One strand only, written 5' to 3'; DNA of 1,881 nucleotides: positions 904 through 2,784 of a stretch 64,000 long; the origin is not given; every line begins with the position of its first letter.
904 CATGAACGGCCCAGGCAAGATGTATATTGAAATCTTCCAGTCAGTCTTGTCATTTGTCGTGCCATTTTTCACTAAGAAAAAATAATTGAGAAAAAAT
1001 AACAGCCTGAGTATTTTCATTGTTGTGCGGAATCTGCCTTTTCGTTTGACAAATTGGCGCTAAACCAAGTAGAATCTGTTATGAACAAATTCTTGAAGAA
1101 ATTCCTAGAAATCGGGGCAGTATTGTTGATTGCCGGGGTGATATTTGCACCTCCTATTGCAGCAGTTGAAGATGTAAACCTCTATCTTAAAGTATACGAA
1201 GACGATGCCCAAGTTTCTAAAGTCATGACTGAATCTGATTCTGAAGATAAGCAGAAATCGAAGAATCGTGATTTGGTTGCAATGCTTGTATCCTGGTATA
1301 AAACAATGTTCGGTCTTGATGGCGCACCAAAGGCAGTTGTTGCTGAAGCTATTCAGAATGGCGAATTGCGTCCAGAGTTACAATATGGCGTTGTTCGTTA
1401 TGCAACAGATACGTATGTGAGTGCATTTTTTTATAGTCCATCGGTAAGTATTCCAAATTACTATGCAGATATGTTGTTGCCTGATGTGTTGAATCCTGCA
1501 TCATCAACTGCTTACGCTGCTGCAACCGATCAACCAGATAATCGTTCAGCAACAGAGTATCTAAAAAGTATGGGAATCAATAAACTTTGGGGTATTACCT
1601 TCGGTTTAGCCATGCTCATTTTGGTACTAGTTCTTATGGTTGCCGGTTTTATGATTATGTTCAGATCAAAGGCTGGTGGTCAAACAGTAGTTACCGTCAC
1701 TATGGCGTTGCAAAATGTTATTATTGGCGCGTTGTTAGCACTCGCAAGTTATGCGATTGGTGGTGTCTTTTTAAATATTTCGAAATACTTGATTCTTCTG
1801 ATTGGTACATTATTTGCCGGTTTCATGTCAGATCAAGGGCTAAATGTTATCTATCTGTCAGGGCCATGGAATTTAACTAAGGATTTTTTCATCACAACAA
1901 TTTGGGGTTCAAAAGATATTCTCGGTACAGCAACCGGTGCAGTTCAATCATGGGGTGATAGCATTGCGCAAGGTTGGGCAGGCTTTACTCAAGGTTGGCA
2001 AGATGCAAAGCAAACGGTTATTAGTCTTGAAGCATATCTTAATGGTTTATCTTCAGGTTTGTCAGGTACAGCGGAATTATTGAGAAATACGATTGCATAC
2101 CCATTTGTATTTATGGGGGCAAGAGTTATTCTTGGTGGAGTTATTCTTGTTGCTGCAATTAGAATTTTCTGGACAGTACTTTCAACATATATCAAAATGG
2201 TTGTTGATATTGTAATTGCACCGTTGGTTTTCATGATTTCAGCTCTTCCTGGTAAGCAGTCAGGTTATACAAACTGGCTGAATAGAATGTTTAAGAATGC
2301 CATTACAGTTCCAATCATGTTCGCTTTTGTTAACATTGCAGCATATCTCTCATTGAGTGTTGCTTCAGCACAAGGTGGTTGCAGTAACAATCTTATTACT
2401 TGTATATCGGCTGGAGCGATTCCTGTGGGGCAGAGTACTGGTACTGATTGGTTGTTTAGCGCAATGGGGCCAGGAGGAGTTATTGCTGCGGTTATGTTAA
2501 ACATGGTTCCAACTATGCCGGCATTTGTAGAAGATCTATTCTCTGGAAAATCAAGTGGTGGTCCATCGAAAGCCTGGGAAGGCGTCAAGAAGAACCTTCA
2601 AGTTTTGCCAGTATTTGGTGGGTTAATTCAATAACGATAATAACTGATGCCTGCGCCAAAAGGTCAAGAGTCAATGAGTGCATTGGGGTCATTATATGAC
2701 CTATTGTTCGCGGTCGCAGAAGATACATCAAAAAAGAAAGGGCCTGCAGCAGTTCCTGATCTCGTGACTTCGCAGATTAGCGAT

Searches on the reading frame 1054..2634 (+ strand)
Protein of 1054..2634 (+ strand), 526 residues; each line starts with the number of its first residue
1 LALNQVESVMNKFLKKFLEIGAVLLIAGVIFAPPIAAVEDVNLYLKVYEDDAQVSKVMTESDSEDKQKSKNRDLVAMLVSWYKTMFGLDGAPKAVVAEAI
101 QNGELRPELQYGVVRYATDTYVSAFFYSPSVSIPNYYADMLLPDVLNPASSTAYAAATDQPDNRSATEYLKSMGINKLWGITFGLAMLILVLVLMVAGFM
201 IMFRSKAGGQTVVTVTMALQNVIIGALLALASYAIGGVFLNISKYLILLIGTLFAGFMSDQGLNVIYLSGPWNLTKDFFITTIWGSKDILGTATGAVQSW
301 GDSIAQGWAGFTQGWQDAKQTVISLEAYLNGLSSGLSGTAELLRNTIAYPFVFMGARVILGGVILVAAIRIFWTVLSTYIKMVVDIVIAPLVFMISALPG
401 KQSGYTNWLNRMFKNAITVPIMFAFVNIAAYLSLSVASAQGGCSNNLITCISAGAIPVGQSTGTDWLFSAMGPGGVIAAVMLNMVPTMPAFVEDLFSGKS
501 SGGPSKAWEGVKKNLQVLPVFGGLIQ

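Call 8: search_protein_families(library=pfam, proteins=[window:1054-2634:+], max_evalue=0.01)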
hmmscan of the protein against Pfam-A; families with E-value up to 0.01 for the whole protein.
window:1054-2634:+ (526 aa): 0 families
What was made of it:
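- On VirB6/TrbL (for the partner gene 1081-2634): The window protein has no hit (call 8).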

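Call 9: search_protein_families(library=ncbifam, proteins=[window:1054-2634:+], max_evalue=0.01)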
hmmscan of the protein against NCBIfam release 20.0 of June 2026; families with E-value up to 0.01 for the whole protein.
window:1054-2634:+ (526 aa): 0 families

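Call 20: search_protein_families(library=phrogs, proteins=[window:1054-2634:+], max_evalue=1)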
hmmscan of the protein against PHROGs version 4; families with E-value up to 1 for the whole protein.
window:1054-2634:+ (526 aa): 0 families

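Call 22: list_cluster_members(proteins=[P0001, window:1081-2634:+, window:5653-6816:+, window:13048-14214:+])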
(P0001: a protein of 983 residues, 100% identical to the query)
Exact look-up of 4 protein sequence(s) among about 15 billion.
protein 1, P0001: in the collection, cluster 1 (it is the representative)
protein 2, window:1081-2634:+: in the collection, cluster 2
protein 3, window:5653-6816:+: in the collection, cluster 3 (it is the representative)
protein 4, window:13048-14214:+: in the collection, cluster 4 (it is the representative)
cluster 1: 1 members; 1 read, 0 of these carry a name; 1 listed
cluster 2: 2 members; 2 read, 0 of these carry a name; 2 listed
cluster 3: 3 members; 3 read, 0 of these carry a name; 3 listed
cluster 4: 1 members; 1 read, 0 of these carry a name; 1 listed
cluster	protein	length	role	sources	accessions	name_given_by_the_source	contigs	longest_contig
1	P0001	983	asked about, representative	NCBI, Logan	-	-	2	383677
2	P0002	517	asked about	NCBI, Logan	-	-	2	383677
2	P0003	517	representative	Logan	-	-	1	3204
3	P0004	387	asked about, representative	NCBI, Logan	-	-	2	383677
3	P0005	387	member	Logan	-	-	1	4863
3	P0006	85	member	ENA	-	-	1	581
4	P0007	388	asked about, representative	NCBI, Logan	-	-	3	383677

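Call 67: find_homologous_proteins(query=A4, max_evalue=0.001)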
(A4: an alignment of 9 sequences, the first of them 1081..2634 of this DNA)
Query A4 (9 sequences) (517 aa, profile of the alignment): 24 proteins with E <= 0.001 among 8000 candidates.
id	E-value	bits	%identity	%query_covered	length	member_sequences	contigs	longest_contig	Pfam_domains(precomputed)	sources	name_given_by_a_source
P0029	2.4e-212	725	44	100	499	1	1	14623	-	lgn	-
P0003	3.6e-208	711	100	100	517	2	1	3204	-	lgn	-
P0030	2.2e-204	698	45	96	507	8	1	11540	-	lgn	-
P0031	5.5e-197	674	43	94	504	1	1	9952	-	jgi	-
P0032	4.5e-185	635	45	99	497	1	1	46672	-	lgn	-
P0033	4.2e-176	605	46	95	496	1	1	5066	-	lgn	-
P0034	6.3e-173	595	49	95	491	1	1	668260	-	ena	-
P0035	6.5e-155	535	43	95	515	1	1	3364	-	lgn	-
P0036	1.4e-129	452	37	81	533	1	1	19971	-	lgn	-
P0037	3.2e-122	427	36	94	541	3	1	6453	-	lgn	-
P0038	8.9e-44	168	25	64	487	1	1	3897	-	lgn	-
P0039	3.1e-22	97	28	70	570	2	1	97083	-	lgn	-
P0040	1.6e-17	82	38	15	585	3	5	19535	-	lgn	-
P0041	4.7e-17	80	25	56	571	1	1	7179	-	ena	-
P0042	1.9e-16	78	29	49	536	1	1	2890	-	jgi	jgi:hypothetical protein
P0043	6.5e-16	77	26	48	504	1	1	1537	-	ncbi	-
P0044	6.6e-16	77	23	56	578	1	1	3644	-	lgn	-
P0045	9.2e-16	76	26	50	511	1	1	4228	-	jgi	-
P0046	2.1e-15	75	22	44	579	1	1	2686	-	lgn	-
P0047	1.4e-14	72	26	51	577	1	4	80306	-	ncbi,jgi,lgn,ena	-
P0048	1.2e-13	69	34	19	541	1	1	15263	-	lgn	-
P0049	1.9e-13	68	41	13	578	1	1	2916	-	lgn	-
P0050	3.9e-13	67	32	28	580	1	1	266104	-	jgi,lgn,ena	-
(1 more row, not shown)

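Call 70: find_encoding_contigs(protein=P0050, flank=10000, max_places=1)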
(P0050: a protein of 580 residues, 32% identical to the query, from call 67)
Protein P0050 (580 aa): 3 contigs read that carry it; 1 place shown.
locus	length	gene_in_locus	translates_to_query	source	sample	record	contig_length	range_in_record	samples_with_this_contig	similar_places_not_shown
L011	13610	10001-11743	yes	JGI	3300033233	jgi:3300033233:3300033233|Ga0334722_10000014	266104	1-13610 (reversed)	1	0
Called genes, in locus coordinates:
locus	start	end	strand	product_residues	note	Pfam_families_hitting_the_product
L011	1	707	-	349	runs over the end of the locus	PF02463:SMC_N, PF13175:AAA_15 (weak), PF13476:AAA_23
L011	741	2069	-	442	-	PF00696:AA_kinase, PF13489:Methyltransf_23, PF07021:MetW (weak), PF08241:Methyltransf_11, PF08242:Methyltransf_12 (weak), PF13649:Methyltransf_25, PF13847:Methyltransf_31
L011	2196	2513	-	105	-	PF18895:T4SS_pilin (weak)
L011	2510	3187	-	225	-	-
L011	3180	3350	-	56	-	-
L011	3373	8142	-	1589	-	PF02861:Clp_N, PF23569:NBD_SMAX1 (weak), PF00004:AAA, PF17871:AAA_lid_9, PF07724:AAA_2, PF07728:AAA_5, PF00004:AAA, PF10431:ClpB_D2-small, +6 more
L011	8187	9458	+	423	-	PF13529:Peptidase_C39_2 (weak)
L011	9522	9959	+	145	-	-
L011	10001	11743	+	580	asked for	-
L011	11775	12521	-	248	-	PF18895:T4SS_pilin (weak)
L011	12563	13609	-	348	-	?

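Call 71: find_encoding_contigs(protein=P0039, flank=10000, max_places=1)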
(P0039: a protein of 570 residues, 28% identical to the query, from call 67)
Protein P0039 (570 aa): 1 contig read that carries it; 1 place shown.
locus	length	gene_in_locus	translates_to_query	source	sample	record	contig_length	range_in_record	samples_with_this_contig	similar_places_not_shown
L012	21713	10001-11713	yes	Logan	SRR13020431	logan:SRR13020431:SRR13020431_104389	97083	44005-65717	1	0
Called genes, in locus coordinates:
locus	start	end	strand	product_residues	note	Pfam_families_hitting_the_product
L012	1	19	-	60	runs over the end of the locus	-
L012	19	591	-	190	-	PF04542:Sigma70_r2, PF08281:Sigma70_r4_2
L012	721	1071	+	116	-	-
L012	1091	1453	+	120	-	-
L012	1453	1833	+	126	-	PF18895:T4SS_pilin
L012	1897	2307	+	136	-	-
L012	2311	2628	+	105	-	PF01909:NTP_transf_2, PF18765:Polbeta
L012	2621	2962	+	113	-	PF01934:HepT-like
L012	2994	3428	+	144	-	PF18895:T4SS_pilin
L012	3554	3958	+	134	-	PF18895:T4SS_pilin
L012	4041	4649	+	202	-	PF18895:T4SS_pilin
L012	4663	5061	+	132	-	-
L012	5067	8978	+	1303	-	-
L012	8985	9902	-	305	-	-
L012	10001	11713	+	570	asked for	-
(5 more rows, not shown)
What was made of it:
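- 1081..2634 (+): Conserved partner gene: 517-aa polytopic membrane protein (signal anchor, ~150-aa ectodomain, then six or more hydrophobic segments). Possibly a divergent VirB6/TrbL-like protein. An alternative TTG start lies at 1054. Distant homologues lie in T4SS-pilin clusters (calls 70, 71).
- Distant homologues sit among PF18895 T4SS-pilin genes (calls 70, 71).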

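Call 78: predict_structure(alignment_id=A5)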
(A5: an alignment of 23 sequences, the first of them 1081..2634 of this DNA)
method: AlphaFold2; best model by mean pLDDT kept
length: 517 residues; sequences in the alignment: 23
mean_pLDDT: 64.0   pTM: 0.53
mean pLDDT of the five models: 64.0, 63.8, 58.9, 58.2, 57.4
residues with pLDDT >= 90: 15; 70-90: 183; 50-70: 196; < 50: 123
segments of 3 or more residues with pLDDT < 50: 19-40, 44-46, 48-62, 114-123, 137-139, 141-152, 258-261, 277-287, 430-455, 491-493, 508-517
pLDDT, mean of each block of 10 residues (from residue 1): 72 64 34 43 49 43 58 66 68 66 62 46 51 51 37 51 68 80 86 78 82 85 81 78 67 51 58 52 46 58 59 61 64 61 70 81 89 90 86 84 90 84 63 42 41 51 71 86 78 52 50 37
secondary structure, 60 per line:
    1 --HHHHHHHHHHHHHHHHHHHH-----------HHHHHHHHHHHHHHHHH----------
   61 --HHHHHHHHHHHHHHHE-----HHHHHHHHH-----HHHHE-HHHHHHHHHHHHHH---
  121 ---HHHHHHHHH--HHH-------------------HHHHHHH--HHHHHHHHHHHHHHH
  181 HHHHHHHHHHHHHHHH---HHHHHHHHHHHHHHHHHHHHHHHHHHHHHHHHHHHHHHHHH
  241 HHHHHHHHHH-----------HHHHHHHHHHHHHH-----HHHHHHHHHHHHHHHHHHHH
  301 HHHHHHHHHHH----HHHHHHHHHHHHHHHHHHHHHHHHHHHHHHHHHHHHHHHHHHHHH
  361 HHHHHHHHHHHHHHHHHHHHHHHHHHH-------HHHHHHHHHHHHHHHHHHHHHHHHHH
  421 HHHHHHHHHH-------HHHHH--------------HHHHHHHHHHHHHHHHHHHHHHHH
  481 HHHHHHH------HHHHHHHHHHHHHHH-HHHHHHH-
elements in order: H3-22 H34-50 H63-77 H84-92 H98-101 H104-117 H124-132 H157-163 H166-196 H200-250 H262-275 H281-311 H316-387 H395-430 H438-442 H457-487 H494-508 H510-516
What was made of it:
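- On VirB6/TrbL (for the partner gene 1081-2634): The AF2 model shows long helices in aa 166-487 (call 78).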

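Call 80: fold_search(model_id=the predicted structure, library=pdb)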
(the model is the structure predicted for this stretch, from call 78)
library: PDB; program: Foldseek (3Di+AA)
matches with E <= 10: 164; with E <= 0.001: 0
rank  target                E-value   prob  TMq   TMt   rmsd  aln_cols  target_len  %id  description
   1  8rtd_L                3.2e-01  0.90  0.24  0.40  12.9       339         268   14  Stalk-Arches-IMC structure from the fully-assembled R388 type IV secretion system determined by cryo-EM. (released 2024-06-19)
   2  9ngy_FP1              4.5e-01  0.44  0.17  0.12  23.2       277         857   14  In situ cryo-EM structure of protochannel (DotA-IcmX) of the Legionella Dot/Icm T4SS machine (released 2025-09-17)
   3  8rwx                  6.1e-01  0.09  0.11  0.13  35.0       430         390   12  Steady state structure of the human adenosine A2A receptor bound to synthetic photoswitch 'StilSwitch3' determined by se (released 2025-01-08)
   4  8rwi                  6.7e-01  0.08  0.10  0.13  34.8       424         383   12  Steady state structure of the human adenosine A2A receptor bound to synthetic photoswitch 'StilSwitch2' determined by se (released 2025-01-08)
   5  7n6g_3R               6.9e-01  0.13  0.12  0.16  43.4       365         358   10  C1 of central pair (released 2022-05-18)
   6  5k2a                  6.9e-01  0.12  0.11  0.14  34.1       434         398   11  2.5 angstrom A2a adenosine receptor structure with sulfur SAD phasing using XFEL data (released 2016-09-21)
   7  5iua                  6.9e-01  0.10  0.12  0.15  34.6       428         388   12  Crystal structure of stabilized A2A adenosine receptor A2AR-StaR2-bRIL in complex with compound 12b at 2.2A resolution (released 2016-06-29)
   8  7o3v_G                7.3e-01  0.69  0.25  0.40  12.4       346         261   12  Stalk complex structure (TrwJ/VirB5-TrwI/VirB6) from the fully-assembled R388 type IV secretion system determined by c (released 2022-06-22)
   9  5k2b                  7.3e-01  0.10  0.11  0.14  34.6       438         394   10  2.5 angstrom A2a adenosine receptor structure with MR phasing using XFEL data (released 2016-09-21)
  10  7p5c_A                7.6e-01  0.08  0.11  0.14  29.8       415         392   13  Cryo-EM structure of human TTYH3 in Ca2+ and GDN (released 2021-08-11)
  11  7sqc_1J               7.9e-01  0.16  0.13  0.19  43.2       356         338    9  Ciliary C1 central pair apparatus isolated from Chlamydomonas reinhardtii (released 2022-04-13)
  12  4ib4                  8.2e-01  0.10  0.10  0.13  34.8       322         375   12  Crystal structure of the chimeric protein of 5-HT2B-BRIL in complex with ergotamine (released 2013-03-13)
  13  4wid_A                8.2e-01  0.07  0.10  0.13  32.3       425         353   10  Crystal structure of the immediate-early 1 protein (IE1) at 2.31 angstrom (tetragonal form after crystal dehydration) (released 2014-10-29)
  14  7zly                  9.8e-01  0.10  0.11  0.14  33.3       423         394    9  Crystal structure of human GPCR Niacin receptor (HCA2) expressed from Spodoptera frugiperda (released 2023-04-12)
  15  8rw4                  1.0e+00  0.07  0.10  0.12  34.5       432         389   12  Crystal structure of the adenosine A2A receptor in complex with the synthetic photoswitch 'AzoSwitch2 (released 2025-01-08)
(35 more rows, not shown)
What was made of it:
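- All other hits listed are at 0.16 or below (call 80). Foldseek E-values are 0.3-1.3 (call 80).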

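Call 81: search_solved_structures(query=A5, max_evalue=10, show_alignments=2)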
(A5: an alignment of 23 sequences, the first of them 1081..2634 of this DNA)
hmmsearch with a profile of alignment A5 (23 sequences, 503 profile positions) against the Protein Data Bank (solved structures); distinct sequences matched with E-value up to 10: 2.
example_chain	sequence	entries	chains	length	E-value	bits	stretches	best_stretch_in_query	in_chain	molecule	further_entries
9nnd_a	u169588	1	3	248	1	11.7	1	190-332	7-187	Endogenous retrovirus group K member 7 Pol protein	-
7kep_A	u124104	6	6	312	2.4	10.5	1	2-87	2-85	Beta-lactamase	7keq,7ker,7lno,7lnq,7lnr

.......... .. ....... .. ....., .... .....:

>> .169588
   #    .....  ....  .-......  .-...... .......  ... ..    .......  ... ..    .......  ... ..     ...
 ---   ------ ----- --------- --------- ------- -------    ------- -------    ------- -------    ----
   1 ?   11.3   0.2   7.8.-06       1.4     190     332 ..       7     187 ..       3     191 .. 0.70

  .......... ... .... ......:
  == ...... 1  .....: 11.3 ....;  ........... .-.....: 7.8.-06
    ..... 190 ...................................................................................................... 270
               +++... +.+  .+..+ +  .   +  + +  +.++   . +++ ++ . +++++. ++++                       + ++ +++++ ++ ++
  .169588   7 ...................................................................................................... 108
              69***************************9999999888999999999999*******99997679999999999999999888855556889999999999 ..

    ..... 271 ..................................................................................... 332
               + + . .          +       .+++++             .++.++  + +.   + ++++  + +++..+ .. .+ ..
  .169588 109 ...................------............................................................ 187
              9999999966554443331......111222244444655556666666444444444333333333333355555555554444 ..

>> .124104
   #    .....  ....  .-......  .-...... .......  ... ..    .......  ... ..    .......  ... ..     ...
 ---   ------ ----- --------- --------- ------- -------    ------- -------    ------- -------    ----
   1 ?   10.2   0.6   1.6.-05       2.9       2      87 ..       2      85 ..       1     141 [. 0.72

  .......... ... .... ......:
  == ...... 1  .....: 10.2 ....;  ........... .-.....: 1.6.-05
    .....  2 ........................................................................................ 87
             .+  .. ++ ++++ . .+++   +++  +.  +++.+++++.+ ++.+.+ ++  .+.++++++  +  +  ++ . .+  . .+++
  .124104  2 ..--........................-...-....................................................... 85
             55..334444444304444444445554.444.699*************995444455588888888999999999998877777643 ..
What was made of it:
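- The PDB sequence-profile search found nothing (call 81).
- Tried and rejected: The PDB sequence-profile search with the partner family was also empty (call 81).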

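Call 82: search_protein_families(library=pfam, alignment_id=A5, max_evalue=1)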
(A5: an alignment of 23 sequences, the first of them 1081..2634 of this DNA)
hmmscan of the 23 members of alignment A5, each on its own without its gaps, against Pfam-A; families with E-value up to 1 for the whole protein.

A. member 1, window:1081-2634:+ (517 aa): 0 families

B. families by the number of members that match (of 23 scanned): 13 families
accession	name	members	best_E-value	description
PF04713.17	Pox_I5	2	0.012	Poxvirus protein I5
PF10717.14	ODV-E18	2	0.06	Occlusion-derived virus envelope protein ODV-E18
PF04610.19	TrbL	1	4.8e-05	TrbL/VirB6 plasmid conjugal transfer protein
PF13515.12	FUSC_2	1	0.00097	Fusaric acid resistance protein-like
PF04956.18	TrbC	1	0.0018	TrbC/VIRB2 pilin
PF19885.4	DUF6358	1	0.01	Family of unknown function (DUF6358)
PF03990.20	DUF348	1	0.053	G5-linked-Ubiquitin-like domain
PF12869.13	tRNA_anti-like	1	0.12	tRNA_anti-like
PF19196.5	DUF5871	1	0.26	Family of unknown function (DUF5871)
PF05961.16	Chordopox_A13L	1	0.44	Chordopoxvirus A13L protein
PF17359.7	DUF5385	1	0.67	Family of unknown function (DUF5385)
PF02706.20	Wzz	1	0.75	Chain length determinant protein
PF10953.13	DUF2754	1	0.78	Protein of unknown function (DUF2754)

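Call 95: search_protein_families(library=pfam, max_evalue=0.01, proteins=[P0039, P0040, P0041, P0042, P0043, P0044, P0045, P0046, P0047, P0050])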
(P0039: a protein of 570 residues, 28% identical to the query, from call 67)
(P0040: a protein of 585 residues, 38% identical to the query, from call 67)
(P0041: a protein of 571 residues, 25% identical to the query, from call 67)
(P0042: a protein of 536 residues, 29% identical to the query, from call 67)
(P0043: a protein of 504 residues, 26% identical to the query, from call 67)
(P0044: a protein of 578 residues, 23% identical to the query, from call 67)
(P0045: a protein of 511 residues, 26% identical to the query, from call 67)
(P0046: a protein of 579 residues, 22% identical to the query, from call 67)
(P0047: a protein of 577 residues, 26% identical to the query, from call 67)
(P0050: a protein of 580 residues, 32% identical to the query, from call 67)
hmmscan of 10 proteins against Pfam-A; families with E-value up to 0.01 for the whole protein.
P0039 (570 aa): 1 family
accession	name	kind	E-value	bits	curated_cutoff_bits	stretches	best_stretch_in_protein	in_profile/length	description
PF04956.18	TrbC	-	0.0018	18.9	27.9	1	139-193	18-73/98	TrbC/VIRB2 pilin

P0040 (585 aa): 0 families

P0041 (571 aa): 0 families

P0042 (536 aa): 0 families

P0043 (504 aa): 0 families

P0044 (578 aa): 0 families

P0045 (511 aa): 0 families

P0046 (579 aa): 0 families

P0047 (577 aa): 0 families

P0050 (580 aa): 1 family
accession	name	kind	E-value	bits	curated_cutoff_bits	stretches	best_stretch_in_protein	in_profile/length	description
PF19885.4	DUF6358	-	0.01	16.5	28.4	1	154-186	19-51/61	Family of unknown function (DUF6358)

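Call 96: search_protein_families(library=pfam, max_evalue=0.01, proteins=[P0048, P0049, P0038, P0037, P0036, P0035, P0034, P0033, P0032, P0030])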
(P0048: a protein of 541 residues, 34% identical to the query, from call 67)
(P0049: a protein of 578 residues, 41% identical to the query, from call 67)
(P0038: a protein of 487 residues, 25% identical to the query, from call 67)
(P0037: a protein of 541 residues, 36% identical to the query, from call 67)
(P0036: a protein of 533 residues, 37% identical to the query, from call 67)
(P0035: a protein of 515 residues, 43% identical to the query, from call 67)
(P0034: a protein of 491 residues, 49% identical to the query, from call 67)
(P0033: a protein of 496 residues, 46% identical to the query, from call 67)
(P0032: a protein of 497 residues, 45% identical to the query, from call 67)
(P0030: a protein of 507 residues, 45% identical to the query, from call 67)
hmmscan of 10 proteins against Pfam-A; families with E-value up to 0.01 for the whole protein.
P0048 (541 aa): 0 families

P0049 (578 aa): 0 families

P0038 (487 aa): 0 families

P0037 (541 aa): 0 families

P0036 (533 aa): 0 families

P0035 (515 aa): 0 families

P0034 (491 aa): 0 families

P0033 (496 aa): 0 families

P0032 (497 aa): 0 families

P0030 (507 aa): 0 families
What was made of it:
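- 1081..2634 (+): One close orthologue hits PF04610 TrbL at E 4.8e-5 (calls 82, 95, 96).
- On VirB6/TrbL (for the partner gene 1081-2634): One of 23 family members hits at E 4.8e-5; by elimination it is P0029 or P0031 (calls 82, 95, 96).
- One of the close orthologues P0029/P0031 hits Pfam TrbL/VirB6 at E 4.8e-5 (calls 82, 95, 96).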

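Call 106: search_dna_similar(query=P0029, collection=plasmids, mode=protein, max_evalue=1, max_rows=10)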
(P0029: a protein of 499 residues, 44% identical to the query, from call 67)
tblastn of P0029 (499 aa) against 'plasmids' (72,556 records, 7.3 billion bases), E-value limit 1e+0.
No match.
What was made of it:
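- Tried and rejected: tblastn of P0029 against plasmids gave no match (call 106).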

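Call 107: search_dna_similar(query=P0031, collection=plasmids, mode=protein, max_evalue=1, max_rows=10)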
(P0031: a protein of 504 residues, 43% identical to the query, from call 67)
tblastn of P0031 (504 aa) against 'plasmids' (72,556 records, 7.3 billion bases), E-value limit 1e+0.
Records with a match: 5; places in all: 5; records where one place covers at least 80% of the query: 0.
Best place of each record, by identity: <60% 5.
By first word of the organism name: Paenibacillus 5.
By predicted mobility (MOB-suite, as given by PLSDB): non-mobilizable 5.
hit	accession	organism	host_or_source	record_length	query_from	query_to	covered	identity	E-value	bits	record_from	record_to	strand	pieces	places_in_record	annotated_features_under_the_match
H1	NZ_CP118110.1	Paenibacillus urinalis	Homo sapiens,blood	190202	337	416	16%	40.2%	8e-4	50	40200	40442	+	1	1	hypothetical protein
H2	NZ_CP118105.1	Paenibacillus urinalis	Homo sapiens,blood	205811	337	416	16%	40.2%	8e-4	50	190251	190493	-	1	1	hypothetical protein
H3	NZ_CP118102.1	Paenibacillus urinalis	Homo sapiens,blood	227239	337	416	16%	40.2%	8e-4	50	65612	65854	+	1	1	hypothetical protein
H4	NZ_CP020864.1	Paenibacillus sp. Cedars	Single culture,Alkaline pool submerged ...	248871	338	416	16%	35.8%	4e-2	44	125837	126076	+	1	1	hypothetical protein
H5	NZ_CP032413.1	Paenibacillus lautus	single colony,Tattoo ink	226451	338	416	16%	35.8%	4e-2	44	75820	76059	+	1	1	hypothetical protein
